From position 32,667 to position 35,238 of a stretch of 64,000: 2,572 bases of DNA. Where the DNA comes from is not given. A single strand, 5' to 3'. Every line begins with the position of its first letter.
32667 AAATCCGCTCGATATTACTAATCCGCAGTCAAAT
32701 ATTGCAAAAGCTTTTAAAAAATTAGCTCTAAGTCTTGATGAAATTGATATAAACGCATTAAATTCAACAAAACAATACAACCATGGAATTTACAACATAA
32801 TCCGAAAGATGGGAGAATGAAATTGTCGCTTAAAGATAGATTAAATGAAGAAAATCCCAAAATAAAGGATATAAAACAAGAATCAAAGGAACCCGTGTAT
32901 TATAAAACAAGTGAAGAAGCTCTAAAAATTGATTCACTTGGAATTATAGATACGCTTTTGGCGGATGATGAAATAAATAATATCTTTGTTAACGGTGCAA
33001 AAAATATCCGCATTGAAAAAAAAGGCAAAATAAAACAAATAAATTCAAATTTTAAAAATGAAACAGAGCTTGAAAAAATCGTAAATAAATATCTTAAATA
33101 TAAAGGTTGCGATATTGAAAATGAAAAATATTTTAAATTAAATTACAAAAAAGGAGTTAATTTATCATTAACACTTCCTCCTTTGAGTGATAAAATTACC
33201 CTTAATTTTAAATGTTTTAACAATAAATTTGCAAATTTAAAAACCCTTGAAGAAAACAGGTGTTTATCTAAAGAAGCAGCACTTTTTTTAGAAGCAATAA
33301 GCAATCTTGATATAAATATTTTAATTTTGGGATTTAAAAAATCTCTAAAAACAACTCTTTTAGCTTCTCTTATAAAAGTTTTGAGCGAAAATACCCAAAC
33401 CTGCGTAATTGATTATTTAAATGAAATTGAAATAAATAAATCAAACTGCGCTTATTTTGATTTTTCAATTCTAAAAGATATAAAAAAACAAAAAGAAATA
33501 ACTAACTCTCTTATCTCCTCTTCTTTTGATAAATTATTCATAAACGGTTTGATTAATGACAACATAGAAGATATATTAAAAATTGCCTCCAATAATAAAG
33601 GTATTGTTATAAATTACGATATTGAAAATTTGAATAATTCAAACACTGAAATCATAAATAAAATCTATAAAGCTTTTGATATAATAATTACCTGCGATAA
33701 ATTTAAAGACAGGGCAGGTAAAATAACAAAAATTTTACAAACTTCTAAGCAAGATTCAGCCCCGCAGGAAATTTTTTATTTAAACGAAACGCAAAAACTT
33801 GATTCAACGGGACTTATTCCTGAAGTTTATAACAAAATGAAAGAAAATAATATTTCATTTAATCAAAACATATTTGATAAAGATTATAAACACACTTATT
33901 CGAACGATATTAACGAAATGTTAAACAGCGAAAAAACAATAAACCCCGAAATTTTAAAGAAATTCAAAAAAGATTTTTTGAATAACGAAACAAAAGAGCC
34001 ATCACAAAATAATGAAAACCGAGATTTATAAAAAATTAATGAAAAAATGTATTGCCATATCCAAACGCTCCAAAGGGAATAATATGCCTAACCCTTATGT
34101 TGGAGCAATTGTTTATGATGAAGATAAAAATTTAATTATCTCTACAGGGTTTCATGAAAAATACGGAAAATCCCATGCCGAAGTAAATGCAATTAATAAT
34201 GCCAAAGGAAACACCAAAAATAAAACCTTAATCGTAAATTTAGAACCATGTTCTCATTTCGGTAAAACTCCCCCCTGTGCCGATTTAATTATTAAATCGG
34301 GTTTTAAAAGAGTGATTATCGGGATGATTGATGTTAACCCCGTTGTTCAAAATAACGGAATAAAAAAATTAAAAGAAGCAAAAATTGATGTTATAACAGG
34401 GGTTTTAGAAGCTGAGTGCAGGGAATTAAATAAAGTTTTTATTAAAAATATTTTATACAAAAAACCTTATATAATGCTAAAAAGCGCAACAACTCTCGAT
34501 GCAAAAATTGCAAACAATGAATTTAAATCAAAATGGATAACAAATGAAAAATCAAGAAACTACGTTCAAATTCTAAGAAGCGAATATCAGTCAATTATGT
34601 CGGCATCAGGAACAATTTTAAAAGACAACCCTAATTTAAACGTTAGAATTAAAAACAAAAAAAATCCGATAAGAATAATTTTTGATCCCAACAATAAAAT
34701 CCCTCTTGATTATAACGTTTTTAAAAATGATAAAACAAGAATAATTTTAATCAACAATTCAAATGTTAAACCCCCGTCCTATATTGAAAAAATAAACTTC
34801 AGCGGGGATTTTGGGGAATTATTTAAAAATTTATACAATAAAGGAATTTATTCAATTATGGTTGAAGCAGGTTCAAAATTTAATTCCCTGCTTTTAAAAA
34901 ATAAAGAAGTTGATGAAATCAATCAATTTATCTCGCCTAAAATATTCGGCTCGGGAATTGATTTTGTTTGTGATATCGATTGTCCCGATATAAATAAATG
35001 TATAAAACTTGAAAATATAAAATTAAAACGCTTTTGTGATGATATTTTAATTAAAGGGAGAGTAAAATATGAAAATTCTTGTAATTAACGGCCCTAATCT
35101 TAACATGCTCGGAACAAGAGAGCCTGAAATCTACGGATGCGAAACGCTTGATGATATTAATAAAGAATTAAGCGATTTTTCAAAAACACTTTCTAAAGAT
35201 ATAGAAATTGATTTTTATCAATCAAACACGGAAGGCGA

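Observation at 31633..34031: Tad-like remnant: TadZ/CpaE-like ARD-ParA plus a CpaF/TadA-like protein with degenerate ATPase motifs, fused to a housekeeping operon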

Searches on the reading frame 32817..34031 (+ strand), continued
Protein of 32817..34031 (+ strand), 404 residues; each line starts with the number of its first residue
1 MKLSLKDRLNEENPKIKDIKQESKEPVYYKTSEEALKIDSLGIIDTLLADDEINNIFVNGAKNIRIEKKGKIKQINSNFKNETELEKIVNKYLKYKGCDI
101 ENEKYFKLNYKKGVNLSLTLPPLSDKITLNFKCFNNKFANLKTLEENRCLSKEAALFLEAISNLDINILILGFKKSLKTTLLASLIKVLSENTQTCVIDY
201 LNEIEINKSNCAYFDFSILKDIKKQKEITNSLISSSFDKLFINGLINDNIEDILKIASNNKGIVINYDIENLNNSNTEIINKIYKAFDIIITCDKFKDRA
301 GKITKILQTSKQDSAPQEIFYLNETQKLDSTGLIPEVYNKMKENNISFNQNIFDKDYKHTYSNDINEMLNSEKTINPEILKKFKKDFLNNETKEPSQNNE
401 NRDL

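Call 55: find_homologous_proteins(query=A3, max_evalue=1e-20)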
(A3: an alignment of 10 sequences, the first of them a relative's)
Query A3 (10 sequences) (493 aa, profile of the alignment): 6479 proteins with E <= 1e-20 among 8000 candidates; the best 120 are listed.
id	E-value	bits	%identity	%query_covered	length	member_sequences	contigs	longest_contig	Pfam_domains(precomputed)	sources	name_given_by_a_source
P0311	1.4e-208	711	36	71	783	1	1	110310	PF00437.27,PF13604.13,PF13245.13,PF13555.13,PF13401.13,PF03029.24,PF27713.1,PF13191.13,PF06414.19,PF07724.21,PF00005.34,PF13476.13,PF13521.13,PF01580.25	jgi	jgi:pilus assembly protein CpaF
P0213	9.5e-208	709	49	100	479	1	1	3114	PF00437.27,PF27713.1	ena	-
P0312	3.3e-207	707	34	78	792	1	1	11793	PF00437.27,PF13604.13,PF13245.13,PF13555.13,PF13401.13,PF03029.24,PF27713.1,PF13191.13,PF06414.19,PF07724.21,PF00005.34,PF12775.14,PF13476.13,PF13521.13,PF01580.25,PF01078.28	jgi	jgi:pilus assembly protein CpaF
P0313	3.8e-206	703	35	72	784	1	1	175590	PF00437.27,PF13245.13,PF13555.13,PF13401.13,PF27713.1,PF13191.13,PF06414.19,PF07724.21,PF00005.34,PF12775.14,PF13476.13,PF13521.13,PF01580.25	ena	-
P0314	2.5e-204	697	50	100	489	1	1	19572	PF00437.27,PF00005.34,PF27713.1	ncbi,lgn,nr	ncbi:MAG: CpaF family protein [Candidatus Gastranaerophilales bacterium]|nr:CpaF family protein [Can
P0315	3.6e-204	697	50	100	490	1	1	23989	PF00437.27,PF00005.34,PF27713.1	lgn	-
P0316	2.0e-203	694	49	100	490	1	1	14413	PF00437.27,PF00005.34,PF27713.1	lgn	-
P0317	5.3e-203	693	47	100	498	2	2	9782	PF00437.27,PF27713.1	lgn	-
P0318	6.6e-203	693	49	100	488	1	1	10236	PF00437.27,PF00005.34,PF27713.1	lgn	-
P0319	2.0e-202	691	50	100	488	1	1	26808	PF00437.27,PF00005.34,PF27713.1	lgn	-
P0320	2.3e-202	691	49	100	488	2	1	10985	PF00437.27,PF00005.34,PF27713.1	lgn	-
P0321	2.3e-202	691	50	100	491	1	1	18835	PF00437.27,PF00005.34,PF27713.1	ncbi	-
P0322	3.1e-202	690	50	100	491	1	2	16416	PF00437.27,PF00005.34,PF27713.1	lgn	-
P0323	3.6e-202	690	50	100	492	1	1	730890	PF00437.27,PF00005.34,PF27713.1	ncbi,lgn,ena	-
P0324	4.1e-202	690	48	100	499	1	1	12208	PF00437.27,PF00005.34,PF27713.1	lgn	-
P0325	4.5e-202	690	49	100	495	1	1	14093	PF00437.27,PF27713.1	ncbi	-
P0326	4.7e-202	690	49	100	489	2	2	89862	PF00437.27,PF00005.34,PF27713.1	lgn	-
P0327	7.1e-202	689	49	100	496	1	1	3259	PF00437.27,PF00005.34,PF27713.1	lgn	-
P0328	9.6e-202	689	48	100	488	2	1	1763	PF00437.27,PF27713.1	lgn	-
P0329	9.7e-202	689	49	92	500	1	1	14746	PF00437.27,PF00005.34,PF27713.1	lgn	-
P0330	1.1e-201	689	49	98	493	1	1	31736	PF00437.27,PF00005.34,PF27713.1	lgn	-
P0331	1.1e-201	689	49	100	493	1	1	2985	PF00437.27,PF27713.1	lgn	-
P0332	1.2e-201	688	49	100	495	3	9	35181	PF00437.27,PF00005.34,PF27713.1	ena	-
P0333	1.3e-201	688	49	100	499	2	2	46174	PF00437.27,PF27713.1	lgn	-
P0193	1.9e-201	688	42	100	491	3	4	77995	PF00437.27,PF27713.1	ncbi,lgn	-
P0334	2.0e-201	688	49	100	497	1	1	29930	PF00437.27,PF27713.1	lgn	-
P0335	2.1e-201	688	49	100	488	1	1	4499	PF00437.27,PF00005.34,PF27713.1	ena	-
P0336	3.6e-201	687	48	100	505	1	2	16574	PF00437.27,PF00005.34,PF27713.1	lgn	-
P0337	3.9e-201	687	48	100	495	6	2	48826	PF00437.27,PF00005.34,PF27713.1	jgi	-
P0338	4.1e-201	687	48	100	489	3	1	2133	PF00437.27,PF00005.34,PF27713.1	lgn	-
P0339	4.3e-201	687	49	100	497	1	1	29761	PF00437.27,PF00005.34,PF27713.1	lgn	-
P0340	4.3e-201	687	48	100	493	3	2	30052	PF00437.27,PF00005.34,PF27713.1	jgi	-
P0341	5.2e-201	686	48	100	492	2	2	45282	PF00437.27,PF00005.34,PF27713.1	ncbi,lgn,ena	ncbi:MAG: CpaF family protein [Candidatus Gastranaerophilaceae bacterium]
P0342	5.3e-201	686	48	100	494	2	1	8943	PF00437.27,PF27713.1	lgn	-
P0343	7.5e-201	686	49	100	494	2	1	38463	PF00437.27,PF00005.34,PF27713.1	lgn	-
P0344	7.6e-201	686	49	100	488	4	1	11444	PF00437.27,PF00005.34,PF27713.1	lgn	-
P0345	1.5e-200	685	48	100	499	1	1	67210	PF00437.27,PF27713.1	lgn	-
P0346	1.6e-200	685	49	100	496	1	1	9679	PF00437.27,PF00005.34,PF27713.1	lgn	-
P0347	1.6e-200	685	46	99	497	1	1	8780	PF00437.27,PF00005.34,PF27713.1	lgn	-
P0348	1.7e-200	685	48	100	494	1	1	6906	PF00437.27,PF00005.34,PF27713.1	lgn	-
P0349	1.9e-200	685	48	100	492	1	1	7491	PF00437.27,PF00005.34,PF27713.1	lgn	-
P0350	2.1e-200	684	46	99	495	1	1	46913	PF00437.27,PF00005.34,PF27713.1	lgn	-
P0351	2.6e-200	684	47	100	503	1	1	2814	PF00437.27,PF27713.1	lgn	-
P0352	2.7e-200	684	47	100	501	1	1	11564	PF00437.27,PF00005.34,PF27713.1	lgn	-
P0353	3.2e-200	684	48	100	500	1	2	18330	PF00437.27,PF00005.34,PF27713.1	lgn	-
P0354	3.3e-200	684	48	100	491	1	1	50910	PF00437.27,PF27713.1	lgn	-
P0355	3.8e-200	684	49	100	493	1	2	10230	PF00437.27,PF27713.1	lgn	-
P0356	4.1e-200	683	47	100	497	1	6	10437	PF00437.27,PF00005.34,PF27713.1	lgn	-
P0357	5.0e-200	683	50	100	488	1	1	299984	PF00437.27,PF27713.1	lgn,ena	-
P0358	5.9e-200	683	49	100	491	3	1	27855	PF00437.27,PF00005.34,PF27713.1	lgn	-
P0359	6.6e-200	683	48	100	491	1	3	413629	PF00437.27,PF00005.34,PF27713.1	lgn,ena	-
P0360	6.9e-200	683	49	100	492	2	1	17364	PF00437.27,PF00005.34,PF27713.1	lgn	-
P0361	7.2e-200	683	49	100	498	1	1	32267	PF00437.27,PF00005.34,PF27713.1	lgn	-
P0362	8.1e-200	682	47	100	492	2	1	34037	PF00437.27,PF27713.1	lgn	-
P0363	8.2e-200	682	50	100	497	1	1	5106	PF00437.27,PF00005.34,PF27713.1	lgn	-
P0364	8.2e-200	682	50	100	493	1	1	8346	PF00437.27,PF27713.1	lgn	-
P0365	1.3e-199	682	48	100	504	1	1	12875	PF00437.27,PF27713.1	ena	-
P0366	1.5e-199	682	48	100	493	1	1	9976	PF00437.27,PF27713.1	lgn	-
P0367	2.0e-199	681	48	100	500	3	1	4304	PF00437.27,PF00005.34,PF27713.1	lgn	-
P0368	2.1e-199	681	50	100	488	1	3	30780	PF00437.27,PF00005.34,PF27713.1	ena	-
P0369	2.2e-199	681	47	100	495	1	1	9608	PF00437.27,PF00005.34,PF27713.1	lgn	-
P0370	2.6e-199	681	48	100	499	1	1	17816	PF00437.27,PF27713.1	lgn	-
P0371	2.6e-199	681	47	99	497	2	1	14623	PF00437.27,PF00005.34,PF27713.1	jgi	-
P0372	2.8e-199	681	48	100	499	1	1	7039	PF00437.27,PF00005.34,PF27713.1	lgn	-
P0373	3.2e-199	680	47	100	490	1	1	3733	PF00437.27,PF00005.34,PF27713.1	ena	-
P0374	3.5e-199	680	48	100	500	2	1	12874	PF00437.27,PF00005.34,PF27713.1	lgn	-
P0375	4.2e-199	680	48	92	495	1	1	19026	PF00437.27,PF00005.34,PF27713.1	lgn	-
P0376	4.9e-199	680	47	100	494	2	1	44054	PF00437.27,PF00005.34,PF27713.1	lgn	-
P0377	4.9e-199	680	47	100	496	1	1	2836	PF00437.27,PF00005.34,PF27713.1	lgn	-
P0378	5.0e-199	680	48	100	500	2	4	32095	PF00437.27,PF00005.34,PF27713.1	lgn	-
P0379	5.3e-199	680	47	100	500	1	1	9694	PF00437.27,PF00005.34,PF27713.1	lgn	-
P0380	6.4e-199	679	48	100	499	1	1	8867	PF00437.27,PF00005.34,PF27713.1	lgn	-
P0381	6.8e-199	679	50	92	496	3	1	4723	PF00437.27,PF00005.34,PF27713.1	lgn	-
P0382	6.8e-199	679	47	100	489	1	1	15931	PF00437.27,PF00005.34,PF27713.1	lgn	-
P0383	8.9e-199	679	47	100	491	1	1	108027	PF00437.27,PF00005.34,PF27713.1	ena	-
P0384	9.0e-199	679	47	100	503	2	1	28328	PF00437.27,PF00005.34,PF27713.1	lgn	-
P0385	9.4e-199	679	53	92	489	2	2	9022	PF00437.27,PF00005.34,PF27713.1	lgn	-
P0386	1.1e-198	679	47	100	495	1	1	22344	PF00437.27,PF00005.34,PF27713.1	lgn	-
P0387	1.3e-198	679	47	100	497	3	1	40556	PF00437.27,PF00005.34,PF27713.1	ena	-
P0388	1.4e-198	678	47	100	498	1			PF00437.27,PF27713.1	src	-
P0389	1.4e-198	678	49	100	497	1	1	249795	PF00437.27,PF00005.34,PF27713.1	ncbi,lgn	-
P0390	1.7e-198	678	47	100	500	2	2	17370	PF00437.27,PF00005.34,PF27713.1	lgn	-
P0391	2.1e-198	678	47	100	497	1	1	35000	PF00437.27,PF00005.34,PF27713.1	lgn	-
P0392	2.8e-198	677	48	100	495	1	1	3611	PF00437.27,PF00005.34,PF27713.1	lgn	-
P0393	3.6e-198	677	47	100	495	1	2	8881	PF00437.27,PF00005.34,PF27713.1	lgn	-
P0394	3.8e-198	677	46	100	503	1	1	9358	PF00437.27,PF00005.34,PF27713.1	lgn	-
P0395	4.6e-198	677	46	100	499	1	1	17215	PF00437.27,PF00005.34,PF27713.1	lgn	-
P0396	6.2e-198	676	46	100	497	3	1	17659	PF00437.27,PF00005.34,PF27713.1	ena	-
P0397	6.4e-198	676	47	100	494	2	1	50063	PF00437.27,PF00005.34,PF27713.1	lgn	-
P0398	9.1e-198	676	46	100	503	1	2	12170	PF00437.27,PF27713.1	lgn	-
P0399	9.6e-198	676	46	100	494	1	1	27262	PF00437.27,PF00005.34,PF27713.1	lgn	-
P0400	1.2e-197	675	47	92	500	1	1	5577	PF00437.27,PF27713.1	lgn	-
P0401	1.5e-197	675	46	100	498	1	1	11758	PF00437.27,PF00005.34,PF27713.1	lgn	-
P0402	1.9e-197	675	46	100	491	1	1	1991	PF00437.27,PF00005.34,PF27713.1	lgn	-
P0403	2.0e-197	675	47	100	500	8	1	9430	PF00437.27,PF27713.1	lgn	-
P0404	6.3e-197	673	45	100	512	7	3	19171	PF00437.27,PF00005.34,PF27713.1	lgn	-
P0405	6.5e-197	673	47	100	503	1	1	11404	PF00437.27,PF27713.1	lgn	-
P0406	6.5e-197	673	47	100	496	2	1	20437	PF00437.27,PF27713.1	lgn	-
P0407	1.1e-196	672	45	99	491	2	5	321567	PF00437.27,PF27713.1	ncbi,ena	-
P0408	1.2e-196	672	47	100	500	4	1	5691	PF00437.27,PF00005.34,PF27713.1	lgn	-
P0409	1.3e-196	672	46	100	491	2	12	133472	PF00437.27,PF27713.1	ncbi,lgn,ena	-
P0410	1.3e-196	672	49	92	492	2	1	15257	PF00437.27,PF00005.34,PF27713.1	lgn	-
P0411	1.4e-196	672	47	100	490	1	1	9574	PF00437.27,PF27713.1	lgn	-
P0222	2.4e-196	671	100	100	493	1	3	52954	PF00437.27,PF27713.1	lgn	-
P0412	2.6e-196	671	48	100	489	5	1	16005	PF00437.27,PF27713.1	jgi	-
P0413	2.7e-196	671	50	100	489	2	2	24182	PF00437.27,PF00005.34,PF27713.1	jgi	jgi:pilus assembly protein CpaF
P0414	4.8e-196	670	47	100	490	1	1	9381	PF00437.27,PF00005.34,PF27713.1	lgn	-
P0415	8.4e-196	669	47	100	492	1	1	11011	PF00437.27,PF00005.34,PF27713.1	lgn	-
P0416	9.9e-196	669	48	100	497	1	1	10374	PF00437.27,PF00005.34,PF27713.1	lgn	-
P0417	1.3e-195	669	47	93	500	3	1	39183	PF00437.27,PF27713.1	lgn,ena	-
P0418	1.3e-195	669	48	92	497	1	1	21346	PF00437.27,PF00005.34,PF27713.1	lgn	-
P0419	1.8e-195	668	47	99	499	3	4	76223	PF00437.27,PF00005.34,PF27713.1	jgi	-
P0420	2.2e-195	668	48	92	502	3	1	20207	PF00437.27,PF00005.34,PF27713.1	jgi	-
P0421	2.7e-195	668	46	100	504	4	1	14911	PF00437.27,PF27713.1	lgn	-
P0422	2.8e-195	667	46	94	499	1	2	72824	PF00437.27,PF27713.1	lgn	-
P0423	3.0e-195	667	45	100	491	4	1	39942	PF00437.27,PF27713.1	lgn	-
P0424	3.5e-195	667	45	100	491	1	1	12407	PF00437.27,PF27713.1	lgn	-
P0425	4.1e-195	667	46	93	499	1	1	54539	PF00437.27,PF27713.1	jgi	-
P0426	5.7e-195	666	46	94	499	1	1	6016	PF00437.27,PF27713.1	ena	-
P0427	7.9e-195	666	46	100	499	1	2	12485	PF00437.27,PF00005.34,PF27713.1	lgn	-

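Call 56: find_encoding_contigs(protein=P0341, flank=10000, max_places=1)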
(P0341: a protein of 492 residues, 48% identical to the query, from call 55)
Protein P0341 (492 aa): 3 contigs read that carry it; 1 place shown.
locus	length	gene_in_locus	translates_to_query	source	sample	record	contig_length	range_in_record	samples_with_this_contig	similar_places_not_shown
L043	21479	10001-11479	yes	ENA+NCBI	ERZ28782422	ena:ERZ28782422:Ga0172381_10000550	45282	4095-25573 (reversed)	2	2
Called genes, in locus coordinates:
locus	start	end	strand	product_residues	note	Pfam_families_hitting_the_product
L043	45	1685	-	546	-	PF01293:PEPCK_ATP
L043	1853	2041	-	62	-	PF01402:RHH_1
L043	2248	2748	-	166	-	-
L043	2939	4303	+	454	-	PF02321:OEP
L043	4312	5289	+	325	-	PF25954:Beta-barrel_RND_2 (faint), PF00364:Biotin_lipoyl (faint), PF25917:BSH_RND, PF25973:BSH_CzcB, PF25919:BSH_CusB (weak), PF25881:HH_YBHG, PF25876:HH_MFP_RND (weak), PF25893:HH_CzcB (weak), +1 more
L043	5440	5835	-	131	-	-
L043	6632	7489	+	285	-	PF08666:SAF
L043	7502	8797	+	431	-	PF13629:T2SS-T3SS_pil_N, PF00263:Secretin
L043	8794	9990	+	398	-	PF00072:Response_reg, PF01656:CbiA, PF10609:ParA (weak), PF13614:AAA_31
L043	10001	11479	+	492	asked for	PF00005:ABC_tran (faint), PF00437:T2SSE, PF27713:UCP018868 (weak)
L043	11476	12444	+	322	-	PF00482:T2SSF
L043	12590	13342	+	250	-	PF00482:T2SSF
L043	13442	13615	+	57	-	-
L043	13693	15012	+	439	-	PF13414:TPR_11 (weak), PF13432:TPR_16 (weak), PF14559:TPR_19, PF21033:RMD1-3 (weak), PF00413:Peptidase_M10, PF00515:TPR_1, PF07719:TPR_2 (weak), PF13414:TPR_11, +9 more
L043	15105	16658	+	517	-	-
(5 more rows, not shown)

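Call 57: find_encoding_contigs(protein=P0323, flank=10000, max_places=1)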
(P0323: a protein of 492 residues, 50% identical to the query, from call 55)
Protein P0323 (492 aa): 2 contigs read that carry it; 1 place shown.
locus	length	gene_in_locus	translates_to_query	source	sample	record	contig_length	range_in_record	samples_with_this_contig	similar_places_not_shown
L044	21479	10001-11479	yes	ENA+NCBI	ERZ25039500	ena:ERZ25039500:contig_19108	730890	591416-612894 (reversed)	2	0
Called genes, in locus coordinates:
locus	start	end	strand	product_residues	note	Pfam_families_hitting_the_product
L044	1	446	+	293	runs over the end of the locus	PF00142:Fer4_NifH (faint), PF01656:CbiA, PF10609:ParA (faint), PF12838:Fer4_7 (faint), PF13183:Fer4_8 (faint), PF00037:Fer4, PF12837:Fer4_6 (weak), PF14697:Fer4_21, +4 more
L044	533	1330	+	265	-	PF10609:ParA, PF01656:CbiA, PF02374:ArsA_ATPase (weak), PF09140:MipZ (weak), PF13614:AAA_31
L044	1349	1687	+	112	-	PF02579:Nitro_FeMo-Co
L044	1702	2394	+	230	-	-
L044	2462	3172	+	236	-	-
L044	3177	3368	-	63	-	-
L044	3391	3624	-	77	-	PF01084:Ribosomal_S18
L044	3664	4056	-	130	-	PF00436:SSB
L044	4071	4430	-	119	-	PF01250:Ribosomal_S6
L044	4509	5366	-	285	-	PF01678:DAP_epimerase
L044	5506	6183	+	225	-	-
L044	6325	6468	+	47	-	-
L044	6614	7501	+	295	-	PF08666:SAF (faint), PF16976:RcpC (weak)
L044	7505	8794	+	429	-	PF13629:T2SS-T3SS_pil_N, PF00263:Secretin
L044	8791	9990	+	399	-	PF00072:Response_reg, PF01656:CbiA, PF10609:ParA (weak), PF13614:AAA_31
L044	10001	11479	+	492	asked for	PF00437:T2SSE, PF27713:UCP018868 (weak), PF00005:ABC_tran (faint)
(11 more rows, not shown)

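Call 58: find_encoding_contigs(protein=P0193, flank=10000, max_places=1)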
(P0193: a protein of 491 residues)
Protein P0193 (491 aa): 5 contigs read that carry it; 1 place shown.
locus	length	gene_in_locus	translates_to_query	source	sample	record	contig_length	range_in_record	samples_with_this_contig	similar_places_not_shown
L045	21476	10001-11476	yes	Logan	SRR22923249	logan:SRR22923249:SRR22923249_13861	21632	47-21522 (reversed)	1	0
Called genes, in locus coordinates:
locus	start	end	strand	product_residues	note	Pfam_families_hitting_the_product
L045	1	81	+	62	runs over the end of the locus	?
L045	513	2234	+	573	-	PF03065:Glyco_hydro_57, PF09210:BE_C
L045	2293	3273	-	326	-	PF00005:ABC_tran, PF13304:AAA_21 (weak), PF08352:oligo_HPY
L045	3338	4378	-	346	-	PF01380:SIS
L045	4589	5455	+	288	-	PF00528:BPD_transp_1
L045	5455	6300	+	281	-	PF00528:BPD_transp_1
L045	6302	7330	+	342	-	PF00682:HMGL-like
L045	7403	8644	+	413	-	PF00155:Aminotran_1_2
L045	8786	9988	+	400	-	PF00072:Response_reg, PF01656:CbiA, PF10609:ParA (weak), PF13614:AAA_31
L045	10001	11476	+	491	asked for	PF00437:T2SSE, PF27713:UCP018868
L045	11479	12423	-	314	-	PF06574:FAD_syn, PF01687:Flavokinase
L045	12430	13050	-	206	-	PF03776:MinE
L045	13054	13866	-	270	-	PF00142:Fer4_NifH (weak), PF01656:CbiA, PF02374:ArsA_ATPase, PF06564:CBP_BcsQ, PF09140:MipZ, PF10609:ParA, PF13614:AAA_31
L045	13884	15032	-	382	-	PF03775:MinC_C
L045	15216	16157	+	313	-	PF00149:Metallophos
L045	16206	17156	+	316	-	PF12706:Lactamase_B_2 (weak)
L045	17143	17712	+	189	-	PF00515:TPR_1 (faint), PF07719:TPR_2 (faint), PF13181:TPR_8 (faint)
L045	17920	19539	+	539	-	PF00005:ABC_tran, PF02463:SMC_N (faint), PF13304:AAA_21 (faint), PF12848:ABC_tran_Xtn, PF00005:ABC_tran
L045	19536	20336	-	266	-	PF08668:HDOD, PF01966:HD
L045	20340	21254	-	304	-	PF18075:FtsX_ECD, PF02687:FtsX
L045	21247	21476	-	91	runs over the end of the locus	?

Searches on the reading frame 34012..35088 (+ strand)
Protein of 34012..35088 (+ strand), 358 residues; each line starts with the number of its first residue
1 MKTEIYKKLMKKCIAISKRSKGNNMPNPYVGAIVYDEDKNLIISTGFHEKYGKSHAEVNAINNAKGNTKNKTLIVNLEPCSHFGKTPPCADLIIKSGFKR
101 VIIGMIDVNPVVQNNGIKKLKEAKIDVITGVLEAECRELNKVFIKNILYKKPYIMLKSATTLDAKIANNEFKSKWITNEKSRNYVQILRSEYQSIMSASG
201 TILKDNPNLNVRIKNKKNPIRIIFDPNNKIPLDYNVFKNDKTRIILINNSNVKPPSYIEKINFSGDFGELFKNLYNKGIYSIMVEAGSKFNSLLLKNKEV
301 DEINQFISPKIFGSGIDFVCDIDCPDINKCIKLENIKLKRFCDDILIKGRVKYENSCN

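Call 3: search_protein_families(library=pfam, proteins=[window:34012-35088:+], max_evalue=0.1)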
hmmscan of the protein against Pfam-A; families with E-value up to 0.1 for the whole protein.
window:34012-35088:+ (358 aa): 4 families
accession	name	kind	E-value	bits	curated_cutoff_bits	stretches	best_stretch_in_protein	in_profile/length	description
PF01872.23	RibD_C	-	8.6e-36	124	24.1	1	152-346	1-196/197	RibD C-terminal domain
PF00383.29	dCMP_cyt_deam_1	-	4.9e-18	65.4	25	1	6-105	4-102/102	Cytidine and deoxycytidylate deaminase zinc-binding region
PF14437.12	MafB19-deam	-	1.6e-09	38.2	27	1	21-146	16-140/142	MafB19-like deaminase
PF18785.7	Inv-AAD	-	6.3e-06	26.5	26.5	1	31-129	1-116/129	Invertebrate-AID/APOBEC-deaminase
